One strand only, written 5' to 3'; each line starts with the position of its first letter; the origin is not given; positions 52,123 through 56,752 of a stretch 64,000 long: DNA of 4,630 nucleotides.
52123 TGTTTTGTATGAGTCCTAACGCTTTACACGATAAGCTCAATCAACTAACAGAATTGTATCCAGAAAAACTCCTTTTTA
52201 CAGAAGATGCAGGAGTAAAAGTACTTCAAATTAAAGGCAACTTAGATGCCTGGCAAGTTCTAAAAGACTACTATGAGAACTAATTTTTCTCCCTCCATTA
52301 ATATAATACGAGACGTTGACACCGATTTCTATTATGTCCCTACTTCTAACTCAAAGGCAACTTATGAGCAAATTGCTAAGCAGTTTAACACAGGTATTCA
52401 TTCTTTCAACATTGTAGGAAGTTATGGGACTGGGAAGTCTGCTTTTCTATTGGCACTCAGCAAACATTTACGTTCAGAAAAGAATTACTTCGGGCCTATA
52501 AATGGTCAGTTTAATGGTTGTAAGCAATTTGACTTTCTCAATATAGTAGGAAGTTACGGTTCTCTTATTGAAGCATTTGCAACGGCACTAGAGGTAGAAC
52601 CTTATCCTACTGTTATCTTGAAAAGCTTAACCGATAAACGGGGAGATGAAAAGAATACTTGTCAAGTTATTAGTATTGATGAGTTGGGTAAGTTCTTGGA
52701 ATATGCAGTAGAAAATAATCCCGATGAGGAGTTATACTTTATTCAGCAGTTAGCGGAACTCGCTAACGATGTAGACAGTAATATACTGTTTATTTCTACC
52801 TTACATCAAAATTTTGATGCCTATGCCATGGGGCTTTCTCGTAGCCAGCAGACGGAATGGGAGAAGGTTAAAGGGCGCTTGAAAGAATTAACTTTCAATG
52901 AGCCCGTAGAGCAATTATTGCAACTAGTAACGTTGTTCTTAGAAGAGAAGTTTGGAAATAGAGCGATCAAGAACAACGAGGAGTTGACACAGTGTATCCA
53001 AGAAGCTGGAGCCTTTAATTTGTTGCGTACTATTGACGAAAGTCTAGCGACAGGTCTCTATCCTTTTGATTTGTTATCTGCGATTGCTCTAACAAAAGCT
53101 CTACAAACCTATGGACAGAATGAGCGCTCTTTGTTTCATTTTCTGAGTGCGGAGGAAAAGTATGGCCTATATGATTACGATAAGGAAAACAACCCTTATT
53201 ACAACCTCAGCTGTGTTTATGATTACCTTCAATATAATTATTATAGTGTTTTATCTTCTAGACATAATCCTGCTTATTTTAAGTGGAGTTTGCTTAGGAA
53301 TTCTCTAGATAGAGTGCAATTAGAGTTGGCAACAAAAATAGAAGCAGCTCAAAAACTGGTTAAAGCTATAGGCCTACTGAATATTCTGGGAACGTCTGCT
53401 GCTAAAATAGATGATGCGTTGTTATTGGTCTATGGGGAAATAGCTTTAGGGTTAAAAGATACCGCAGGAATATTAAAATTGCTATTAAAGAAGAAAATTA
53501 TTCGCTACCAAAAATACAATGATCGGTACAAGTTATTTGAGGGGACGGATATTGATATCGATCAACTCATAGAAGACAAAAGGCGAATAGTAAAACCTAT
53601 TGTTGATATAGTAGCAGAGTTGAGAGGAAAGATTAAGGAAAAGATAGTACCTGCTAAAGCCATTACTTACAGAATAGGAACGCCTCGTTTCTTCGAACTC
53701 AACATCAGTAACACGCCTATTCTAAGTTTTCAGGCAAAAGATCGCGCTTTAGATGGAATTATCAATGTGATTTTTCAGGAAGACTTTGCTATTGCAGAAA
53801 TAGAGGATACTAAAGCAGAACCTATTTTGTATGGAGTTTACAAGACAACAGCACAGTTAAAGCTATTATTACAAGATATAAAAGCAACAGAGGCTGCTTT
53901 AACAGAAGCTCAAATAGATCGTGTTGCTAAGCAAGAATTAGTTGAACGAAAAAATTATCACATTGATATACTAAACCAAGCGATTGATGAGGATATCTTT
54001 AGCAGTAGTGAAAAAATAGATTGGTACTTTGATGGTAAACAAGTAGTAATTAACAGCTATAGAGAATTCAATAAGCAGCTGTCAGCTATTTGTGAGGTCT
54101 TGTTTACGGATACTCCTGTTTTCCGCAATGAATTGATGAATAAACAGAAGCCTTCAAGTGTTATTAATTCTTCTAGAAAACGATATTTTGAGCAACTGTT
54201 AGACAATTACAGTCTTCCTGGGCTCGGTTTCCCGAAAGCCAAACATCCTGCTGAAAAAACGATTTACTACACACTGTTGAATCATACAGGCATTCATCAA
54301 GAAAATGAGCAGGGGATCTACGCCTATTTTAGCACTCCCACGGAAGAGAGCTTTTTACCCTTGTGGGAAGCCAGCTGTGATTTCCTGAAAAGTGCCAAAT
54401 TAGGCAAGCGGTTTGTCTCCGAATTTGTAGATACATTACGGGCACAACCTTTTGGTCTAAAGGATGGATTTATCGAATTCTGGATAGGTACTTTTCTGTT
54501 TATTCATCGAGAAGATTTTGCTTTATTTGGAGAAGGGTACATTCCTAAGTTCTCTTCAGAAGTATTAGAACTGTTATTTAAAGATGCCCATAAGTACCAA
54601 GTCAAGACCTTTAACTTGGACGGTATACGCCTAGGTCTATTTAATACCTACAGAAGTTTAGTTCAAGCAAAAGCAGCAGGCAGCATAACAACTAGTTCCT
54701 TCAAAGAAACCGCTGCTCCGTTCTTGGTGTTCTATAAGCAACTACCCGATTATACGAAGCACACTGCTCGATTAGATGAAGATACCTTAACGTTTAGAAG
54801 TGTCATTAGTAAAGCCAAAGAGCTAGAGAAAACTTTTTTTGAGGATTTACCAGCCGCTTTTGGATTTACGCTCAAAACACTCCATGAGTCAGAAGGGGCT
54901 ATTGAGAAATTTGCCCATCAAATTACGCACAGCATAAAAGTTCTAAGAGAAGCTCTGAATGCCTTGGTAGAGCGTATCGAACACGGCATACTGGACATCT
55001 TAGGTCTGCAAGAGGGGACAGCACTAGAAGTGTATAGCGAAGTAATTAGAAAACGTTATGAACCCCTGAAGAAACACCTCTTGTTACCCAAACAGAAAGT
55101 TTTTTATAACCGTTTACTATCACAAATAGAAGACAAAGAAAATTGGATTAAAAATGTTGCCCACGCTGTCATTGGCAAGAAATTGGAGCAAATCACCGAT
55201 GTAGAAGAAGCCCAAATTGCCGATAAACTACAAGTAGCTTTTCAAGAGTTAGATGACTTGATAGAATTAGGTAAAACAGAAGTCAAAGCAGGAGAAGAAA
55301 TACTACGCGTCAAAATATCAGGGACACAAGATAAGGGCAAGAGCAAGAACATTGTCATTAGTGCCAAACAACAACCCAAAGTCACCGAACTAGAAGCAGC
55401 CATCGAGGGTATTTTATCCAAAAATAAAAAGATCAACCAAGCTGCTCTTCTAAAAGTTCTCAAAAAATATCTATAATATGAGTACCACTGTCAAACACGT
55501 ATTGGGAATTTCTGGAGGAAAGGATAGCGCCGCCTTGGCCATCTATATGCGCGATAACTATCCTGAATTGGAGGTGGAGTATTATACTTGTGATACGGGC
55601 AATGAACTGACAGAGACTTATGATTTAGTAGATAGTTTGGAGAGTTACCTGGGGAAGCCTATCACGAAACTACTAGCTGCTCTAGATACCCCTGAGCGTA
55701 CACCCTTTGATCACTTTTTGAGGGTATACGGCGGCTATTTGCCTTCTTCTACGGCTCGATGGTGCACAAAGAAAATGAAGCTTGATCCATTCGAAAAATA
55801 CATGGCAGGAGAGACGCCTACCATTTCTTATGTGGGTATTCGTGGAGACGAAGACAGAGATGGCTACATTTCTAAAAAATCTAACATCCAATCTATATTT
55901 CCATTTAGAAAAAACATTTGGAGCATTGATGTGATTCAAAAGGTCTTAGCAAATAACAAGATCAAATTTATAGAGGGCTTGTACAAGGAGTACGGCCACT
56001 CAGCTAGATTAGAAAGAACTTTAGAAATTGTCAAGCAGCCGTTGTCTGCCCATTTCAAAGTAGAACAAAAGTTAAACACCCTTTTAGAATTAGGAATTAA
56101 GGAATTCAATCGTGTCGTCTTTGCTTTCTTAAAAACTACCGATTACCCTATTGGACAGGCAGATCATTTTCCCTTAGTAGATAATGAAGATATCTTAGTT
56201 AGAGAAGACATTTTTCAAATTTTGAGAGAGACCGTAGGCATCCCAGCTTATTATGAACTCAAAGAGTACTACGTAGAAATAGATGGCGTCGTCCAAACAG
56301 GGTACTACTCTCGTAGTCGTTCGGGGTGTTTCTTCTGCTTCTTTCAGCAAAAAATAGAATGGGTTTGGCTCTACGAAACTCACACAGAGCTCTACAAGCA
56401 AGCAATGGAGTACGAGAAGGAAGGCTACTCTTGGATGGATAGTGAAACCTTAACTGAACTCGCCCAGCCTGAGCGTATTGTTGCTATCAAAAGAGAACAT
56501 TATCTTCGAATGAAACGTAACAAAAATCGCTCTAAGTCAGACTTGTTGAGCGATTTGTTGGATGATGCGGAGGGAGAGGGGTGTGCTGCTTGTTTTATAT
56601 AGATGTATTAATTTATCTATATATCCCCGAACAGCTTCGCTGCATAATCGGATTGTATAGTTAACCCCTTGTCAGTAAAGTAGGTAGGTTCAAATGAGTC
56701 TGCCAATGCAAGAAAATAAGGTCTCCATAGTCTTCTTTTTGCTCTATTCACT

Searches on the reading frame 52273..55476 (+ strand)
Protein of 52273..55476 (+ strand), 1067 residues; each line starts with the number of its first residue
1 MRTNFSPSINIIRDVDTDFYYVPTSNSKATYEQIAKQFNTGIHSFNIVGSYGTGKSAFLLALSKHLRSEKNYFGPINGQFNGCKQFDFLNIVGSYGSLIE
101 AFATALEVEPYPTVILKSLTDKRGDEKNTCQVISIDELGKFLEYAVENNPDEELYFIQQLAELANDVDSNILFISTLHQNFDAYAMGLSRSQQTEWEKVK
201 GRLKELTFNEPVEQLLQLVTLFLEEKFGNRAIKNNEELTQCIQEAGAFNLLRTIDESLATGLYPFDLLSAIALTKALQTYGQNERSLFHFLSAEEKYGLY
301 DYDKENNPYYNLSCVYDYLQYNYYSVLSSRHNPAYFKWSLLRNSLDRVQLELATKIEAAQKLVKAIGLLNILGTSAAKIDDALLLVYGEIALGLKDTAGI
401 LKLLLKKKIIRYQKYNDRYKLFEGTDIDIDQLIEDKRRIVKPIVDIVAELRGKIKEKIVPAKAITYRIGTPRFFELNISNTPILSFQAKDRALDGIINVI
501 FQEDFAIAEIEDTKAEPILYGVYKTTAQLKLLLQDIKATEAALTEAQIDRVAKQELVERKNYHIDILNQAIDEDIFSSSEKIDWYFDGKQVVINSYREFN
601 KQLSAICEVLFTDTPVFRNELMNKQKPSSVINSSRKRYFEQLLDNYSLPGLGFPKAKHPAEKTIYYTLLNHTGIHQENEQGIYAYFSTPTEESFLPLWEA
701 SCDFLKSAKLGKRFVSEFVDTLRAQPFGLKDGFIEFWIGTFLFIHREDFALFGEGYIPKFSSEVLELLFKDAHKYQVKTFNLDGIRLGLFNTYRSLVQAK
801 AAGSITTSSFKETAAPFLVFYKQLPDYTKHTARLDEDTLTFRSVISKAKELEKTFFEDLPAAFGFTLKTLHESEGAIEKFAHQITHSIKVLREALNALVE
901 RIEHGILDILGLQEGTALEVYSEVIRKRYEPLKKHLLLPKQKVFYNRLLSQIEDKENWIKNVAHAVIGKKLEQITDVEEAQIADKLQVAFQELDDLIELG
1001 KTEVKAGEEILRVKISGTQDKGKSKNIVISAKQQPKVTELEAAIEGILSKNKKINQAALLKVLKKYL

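Call 4: search_protein_families(library=padloc, proteins=[window:52273-55476:+], max_evalue=0.01)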
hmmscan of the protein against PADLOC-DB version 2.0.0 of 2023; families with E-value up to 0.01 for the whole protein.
window:52273-55476:+ (1067 aa): 13 families
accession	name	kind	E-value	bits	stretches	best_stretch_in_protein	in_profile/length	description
PDLC02776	SspC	-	0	1186.1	1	12-1044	1-1037/1039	SspC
PDLC02779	SspC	-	1.2e-165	551.1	2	118-996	167-1051/1054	SspC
PDLC02781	SspC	-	1.2e-149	498.2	2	132-1043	174-1099/1104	SspC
PDLC02778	SspC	-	1.1e-140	468.3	2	116-989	151-1040/1053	SspC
PDLC02775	SspC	-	4e-136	453.3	2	115-996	174-1059/1064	SspC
PDLC02780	SspC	-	4e-128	427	1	3-987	9-1014/1045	SspC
PDLC02774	SspC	-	1.6e-100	335.4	1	107-1033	131-1064/1065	SspC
PDLC02770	SspC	-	6.2e-90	300.7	1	125-987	159-1028/1047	SspC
PDLC02777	SspC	-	2.6e-88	295.3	1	132-1033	172-1081/1097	SspC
PDLC02773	SspC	-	2.5e-71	239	1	129-978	149-996/1011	SspC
PDLC02478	BrxC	-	2.7e-65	218.7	1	131-947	186-1013/1108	BrxC-PglY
PDLC02772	SspC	-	3.7e-44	149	2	129-440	176-505/1123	SspC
PDLC02771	SspC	-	3.2e-39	132.8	2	301-682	437-818/828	SspC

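Call 5: search_protein_families(library=pfam, proteins=[window:52273-55476:+], max_evalue=0.01)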
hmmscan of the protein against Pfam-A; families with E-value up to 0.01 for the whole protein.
window:52273-55476:+ (1067 aa): 1 family
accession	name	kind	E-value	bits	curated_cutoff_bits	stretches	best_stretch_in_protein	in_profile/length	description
PF13191.12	AAA_16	-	0.00039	21.4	32.6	1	43-127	25-113/167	AAA ATPase domain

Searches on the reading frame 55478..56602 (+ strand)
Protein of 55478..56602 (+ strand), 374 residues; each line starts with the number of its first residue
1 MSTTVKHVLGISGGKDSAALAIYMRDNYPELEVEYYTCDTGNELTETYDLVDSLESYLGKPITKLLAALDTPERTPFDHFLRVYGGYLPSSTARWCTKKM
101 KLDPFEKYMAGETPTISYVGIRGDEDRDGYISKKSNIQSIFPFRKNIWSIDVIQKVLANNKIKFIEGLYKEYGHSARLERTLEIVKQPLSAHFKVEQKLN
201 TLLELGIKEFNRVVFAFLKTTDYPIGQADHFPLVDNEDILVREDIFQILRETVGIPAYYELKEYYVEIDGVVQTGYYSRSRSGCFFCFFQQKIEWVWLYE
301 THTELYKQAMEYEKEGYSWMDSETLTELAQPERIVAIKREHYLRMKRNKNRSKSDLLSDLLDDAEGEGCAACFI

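Call 4: search_protein_families(library=padloc, proteins=[window:55478-56602:+], max_evalue=0.01)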
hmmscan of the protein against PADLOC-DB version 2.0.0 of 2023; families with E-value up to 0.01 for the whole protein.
window:55478-56602:+ (374 aa): 4 families
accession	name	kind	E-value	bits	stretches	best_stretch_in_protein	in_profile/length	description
PDLC02782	SspD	-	3.8e-87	290.5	2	6-163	1-157/277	SspD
PDLC02510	BrxP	-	1.2e-08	31.7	1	8-129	136-259/779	BrxP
PDLC02662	DndC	-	5.5e-05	20.3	1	88-111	122-145/481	DndC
PDLC02661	DndC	-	0.0001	19.4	1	88-111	118-141/468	DndC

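Call 5: search_protein_families(library=pfam, proteins=[window:55478-56602:+], max_evalue=0.01)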
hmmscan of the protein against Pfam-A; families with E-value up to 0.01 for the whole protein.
window:55478-56602:+ (374 aa): 1 family
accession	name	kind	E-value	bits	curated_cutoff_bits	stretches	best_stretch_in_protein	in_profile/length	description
PF01507.26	PAPS_reduct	-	6.1e-07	30.1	22.5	1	7-127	2-114/175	Phosphoadenosine phosphosulfate reductase domain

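Call 87: find_related_loci(query=A7, collection=metagenome_contigs, flank=10000)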
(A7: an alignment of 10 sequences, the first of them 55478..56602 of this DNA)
Query A7 (374 aa) in metagenome_contigs; peptide patterns used: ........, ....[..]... (x = any residue, [..] = any of these).
600 stretches matched a pattern (row limit reached: there are more); 573 encode a relative of the query (tblastn E <= 1e-3); the best 80 are kept; 80 distinct loci.
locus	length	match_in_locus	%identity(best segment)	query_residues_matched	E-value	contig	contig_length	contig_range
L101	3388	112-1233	82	1-374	0e+0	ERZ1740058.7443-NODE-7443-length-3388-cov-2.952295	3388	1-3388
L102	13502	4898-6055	63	1-374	8e-161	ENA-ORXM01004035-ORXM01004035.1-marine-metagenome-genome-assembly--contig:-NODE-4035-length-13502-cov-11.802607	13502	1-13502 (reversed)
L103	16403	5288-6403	63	5-374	1e-158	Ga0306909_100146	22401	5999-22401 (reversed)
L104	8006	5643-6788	60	5-374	4e-154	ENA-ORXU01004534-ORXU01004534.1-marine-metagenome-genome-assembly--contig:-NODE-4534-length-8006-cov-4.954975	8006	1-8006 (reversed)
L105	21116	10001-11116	61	5-374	1e-153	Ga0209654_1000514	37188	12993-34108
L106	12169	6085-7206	61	3-374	2e-153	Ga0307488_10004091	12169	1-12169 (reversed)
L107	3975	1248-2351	62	1-374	3e-158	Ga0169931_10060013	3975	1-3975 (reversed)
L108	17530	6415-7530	61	5-374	2e-153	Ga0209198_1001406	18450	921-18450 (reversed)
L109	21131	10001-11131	62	2-374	5e-153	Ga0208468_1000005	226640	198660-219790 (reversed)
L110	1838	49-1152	61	1-374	1e-165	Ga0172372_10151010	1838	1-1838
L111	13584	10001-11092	63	5-374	9e-153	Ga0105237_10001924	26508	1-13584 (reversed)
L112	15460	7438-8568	62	2-374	4e-152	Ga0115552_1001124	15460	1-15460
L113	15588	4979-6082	60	1-374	5e-152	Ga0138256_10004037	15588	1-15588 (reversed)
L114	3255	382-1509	60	1-374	6e-158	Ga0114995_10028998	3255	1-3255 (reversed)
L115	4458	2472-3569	60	3-374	7e-154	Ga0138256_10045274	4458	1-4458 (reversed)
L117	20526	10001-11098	60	3-374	9e-150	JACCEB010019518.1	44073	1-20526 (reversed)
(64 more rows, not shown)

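Call 90: search_protein_families(library=padloc, proteins=[L117:11111-12211:+, L117:12222-13130:+, L117:13142-14269:+, L109:11147-12916:+], max_evalue=0.001)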
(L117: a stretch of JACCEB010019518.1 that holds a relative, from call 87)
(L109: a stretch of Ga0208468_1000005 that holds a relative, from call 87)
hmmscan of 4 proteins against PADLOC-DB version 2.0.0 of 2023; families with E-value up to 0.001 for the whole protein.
L117:11111-12211:+ (366 aa): 5 families
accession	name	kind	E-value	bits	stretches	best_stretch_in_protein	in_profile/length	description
PDLC03877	NsnA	-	5.6e-25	86.4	1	7-227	50-270/385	-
PDLC04027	PD-T4-2_A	-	9.5e-15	52.5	1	7-181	37-232/363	-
PDLC03418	REase_II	-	2.5e-07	28.2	1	21-116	31-129/372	Type II restriction enzyme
PDLC04154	HEC-06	-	3.7e-05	20.6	1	11-80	12-88/569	-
PDLC02689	Orf5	-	0.0004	17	1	15-91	10-93/558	Orf5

L117:12222-13130:+ (302 aa): 27 families (the best 25 are shown)
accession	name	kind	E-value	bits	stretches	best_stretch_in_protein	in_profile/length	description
PDLC04138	mad6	-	1.3e-20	71.9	1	39-261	61-262/659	mads_6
PDLC04047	PD-T4-6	-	3.2e-19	67.2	1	31-256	15-213/327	-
PDLC04780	PDC-M71A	-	1.5e-16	58.7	1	62-251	62-246/352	-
PDLC04042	PD-T4-6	-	9.5e-15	53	1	39-219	19-189/292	-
PDLC04060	PD-T4-6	-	2.1e-14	51.3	1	39-214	18-181/486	-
PDLC04053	PD-T4-6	-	5.7e-14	50.3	1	38-216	18-186/311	-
PDLC02375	Stk2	-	3.2e-13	47.3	1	51-195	142-269/500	-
PDLC03920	MkoA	-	6.8e-13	45.8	1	38-300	16-279/1112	-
PDLC04048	PD-T4-6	-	6.9e-12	43.4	1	39-254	20-211/354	-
PDLC04058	PD-T4-6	-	1.9e-11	41.7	1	38-193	20-169/460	-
PDLC04059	PD-T4-6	-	2.2e-11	41.5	1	33-189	9-160/433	-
PDLC04057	PD-T4-6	-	2.6e-11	41.2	1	40-217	19-185/443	-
PDLC04056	PD-T4-6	-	5.1e-11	40.3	1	38-204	14-170/415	-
PDLC04049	PD-T4-6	-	6.5e-11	39.7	1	38-187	20-163/442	-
PDLC04044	PD-T4-6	-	1e-10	39.3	1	39-215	42-213/372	-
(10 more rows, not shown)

L117:13142-14269:+ (375 aa): 2 families
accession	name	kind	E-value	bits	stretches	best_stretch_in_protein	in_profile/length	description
PDLC02759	SspA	-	1.1e-170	565.9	1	9-374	1-369/374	SspA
PDLC02657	DndA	-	1.1e-169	562.7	1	9-374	2-371/372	DndA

L109:11147-12916:+ (589 aa): 1 family
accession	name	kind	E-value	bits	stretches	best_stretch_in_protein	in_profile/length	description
PDLC02204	MzaB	-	4.4e-16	56.4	1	17-220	17-221/500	-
